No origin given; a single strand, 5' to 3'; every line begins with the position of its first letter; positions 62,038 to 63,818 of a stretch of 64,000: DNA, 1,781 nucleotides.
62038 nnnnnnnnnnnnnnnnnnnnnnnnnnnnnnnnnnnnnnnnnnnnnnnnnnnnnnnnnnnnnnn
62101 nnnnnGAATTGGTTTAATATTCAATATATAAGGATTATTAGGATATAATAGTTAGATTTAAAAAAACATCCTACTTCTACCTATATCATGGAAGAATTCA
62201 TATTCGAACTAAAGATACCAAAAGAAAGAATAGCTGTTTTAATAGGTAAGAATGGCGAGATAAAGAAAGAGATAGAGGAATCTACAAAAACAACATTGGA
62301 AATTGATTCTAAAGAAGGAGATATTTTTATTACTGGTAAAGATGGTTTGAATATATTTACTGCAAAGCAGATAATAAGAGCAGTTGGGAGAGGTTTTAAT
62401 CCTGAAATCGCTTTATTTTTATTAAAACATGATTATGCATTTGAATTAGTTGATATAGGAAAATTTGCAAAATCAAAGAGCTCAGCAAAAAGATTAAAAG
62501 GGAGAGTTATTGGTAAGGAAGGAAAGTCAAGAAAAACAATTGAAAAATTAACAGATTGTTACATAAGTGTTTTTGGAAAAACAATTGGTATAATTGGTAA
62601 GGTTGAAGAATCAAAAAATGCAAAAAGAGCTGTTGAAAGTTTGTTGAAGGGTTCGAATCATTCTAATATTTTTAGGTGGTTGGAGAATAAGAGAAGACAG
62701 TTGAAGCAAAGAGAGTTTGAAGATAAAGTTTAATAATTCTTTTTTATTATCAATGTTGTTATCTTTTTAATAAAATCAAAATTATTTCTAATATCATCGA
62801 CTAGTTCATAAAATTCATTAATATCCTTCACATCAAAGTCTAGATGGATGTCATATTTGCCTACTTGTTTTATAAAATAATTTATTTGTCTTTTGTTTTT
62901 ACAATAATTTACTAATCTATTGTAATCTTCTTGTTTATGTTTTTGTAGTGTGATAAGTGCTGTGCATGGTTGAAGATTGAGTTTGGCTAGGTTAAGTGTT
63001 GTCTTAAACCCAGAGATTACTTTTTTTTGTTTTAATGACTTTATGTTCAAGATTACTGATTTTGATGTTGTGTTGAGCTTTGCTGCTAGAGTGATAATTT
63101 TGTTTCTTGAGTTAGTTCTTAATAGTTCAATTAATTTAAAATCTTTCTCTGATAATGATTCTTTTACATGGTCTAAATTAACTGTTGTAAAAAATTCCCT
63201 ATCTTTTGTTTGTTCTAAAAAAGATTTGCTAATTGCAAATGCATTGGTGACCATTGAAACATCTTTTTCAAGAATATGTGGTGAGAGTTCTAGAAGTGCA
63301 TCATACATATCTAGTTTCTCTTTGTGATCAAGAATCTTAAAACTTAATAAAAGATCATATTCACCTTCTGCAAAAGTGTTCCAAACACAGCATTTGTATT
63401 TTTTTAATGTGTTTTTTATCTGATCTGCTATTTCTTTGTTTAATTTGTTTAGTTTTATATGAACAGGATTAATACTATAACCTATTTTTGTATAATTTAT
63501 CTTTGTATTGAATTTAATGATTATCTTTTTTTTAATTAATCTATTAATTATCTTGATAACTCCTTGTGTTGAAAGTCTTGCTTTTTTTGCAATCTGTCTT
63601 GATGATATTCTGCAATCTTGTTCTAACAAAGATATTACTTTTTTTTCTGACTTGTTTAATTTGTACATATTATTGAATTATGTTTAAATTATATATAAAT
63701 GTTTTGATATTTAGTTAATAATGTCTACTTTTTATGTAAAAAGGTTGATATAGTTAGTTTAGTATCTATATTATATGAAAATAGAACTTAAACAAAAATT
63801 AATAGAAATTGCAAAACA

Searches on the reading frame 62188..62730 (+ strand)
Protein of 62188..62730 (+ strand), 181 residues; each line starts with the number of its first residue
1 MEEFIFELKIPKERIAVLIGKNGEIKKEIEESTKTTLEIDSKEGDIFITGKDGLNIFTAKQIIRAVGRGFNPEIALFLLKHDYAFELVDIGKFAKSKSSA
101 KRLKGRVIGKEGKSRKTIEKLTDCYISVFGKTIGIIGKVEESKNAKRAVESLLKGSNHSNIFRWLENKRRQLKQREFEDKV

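Call 58: search_protein_families(library=pfam, proteins=[window:62188-62730:+], max_evalue=0.00001)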
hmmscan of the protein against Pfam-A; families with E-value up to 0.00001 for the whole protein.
window:62188-62730:+ (181 aa): 3 families
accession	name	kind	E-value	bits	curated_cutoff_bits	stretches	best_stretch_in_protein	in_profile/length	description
PF00013.35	KH_1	-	2e-15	56.7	21.5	2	6-64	2-65/66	KH domain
PF21800.4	KH_KRR1_2nd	-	1.1e-14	54.6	27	1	85-154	3-72/91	KRR1 small subunit processome component, second KH domain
PF22891.2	KH_PNO1_2nd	-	1.5e-06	28.7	27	0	100-162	18-80/90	Eukaryotic type KH-domain (KH-domain type I) (327.11.2)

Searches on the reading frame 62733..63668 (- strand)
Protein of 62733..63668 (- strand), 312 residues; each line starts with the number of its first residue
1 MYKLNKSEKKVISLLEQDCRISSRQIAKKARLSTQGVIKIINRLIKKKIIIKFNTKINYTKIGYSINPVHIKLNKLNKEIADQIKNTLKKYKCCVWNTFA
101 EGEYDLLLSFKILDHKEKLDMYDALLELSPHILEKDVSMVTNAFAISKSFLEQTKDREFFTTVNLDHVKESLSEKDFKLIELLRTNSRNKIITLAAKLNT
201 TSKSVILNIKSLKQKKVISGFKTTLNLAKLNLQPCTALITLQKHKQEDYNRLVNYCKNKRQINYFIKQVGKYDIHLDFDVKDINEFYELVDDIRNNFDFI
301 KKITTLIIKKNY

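Call 58: search_protein_families(library=pfam, proteins=[window:62733-63668:-], max_evalue=0.00001)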
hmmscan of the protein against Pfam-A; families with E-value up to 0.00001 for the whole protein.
window:62733-63668:- (312 aa): 2 families
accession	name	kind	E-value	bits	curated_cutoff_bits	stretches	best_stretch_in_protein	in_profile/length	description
PF13412.12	HTH_24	-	5.1e-11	42.4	21.9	1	4-50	1-47/48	Winged helix-turn-helix DNA-binding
PF13404.12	HTH_AsnC-type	-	6.1e-08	32.8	27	0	9-44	6-41/42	AsnC-type helix-turn-helix domain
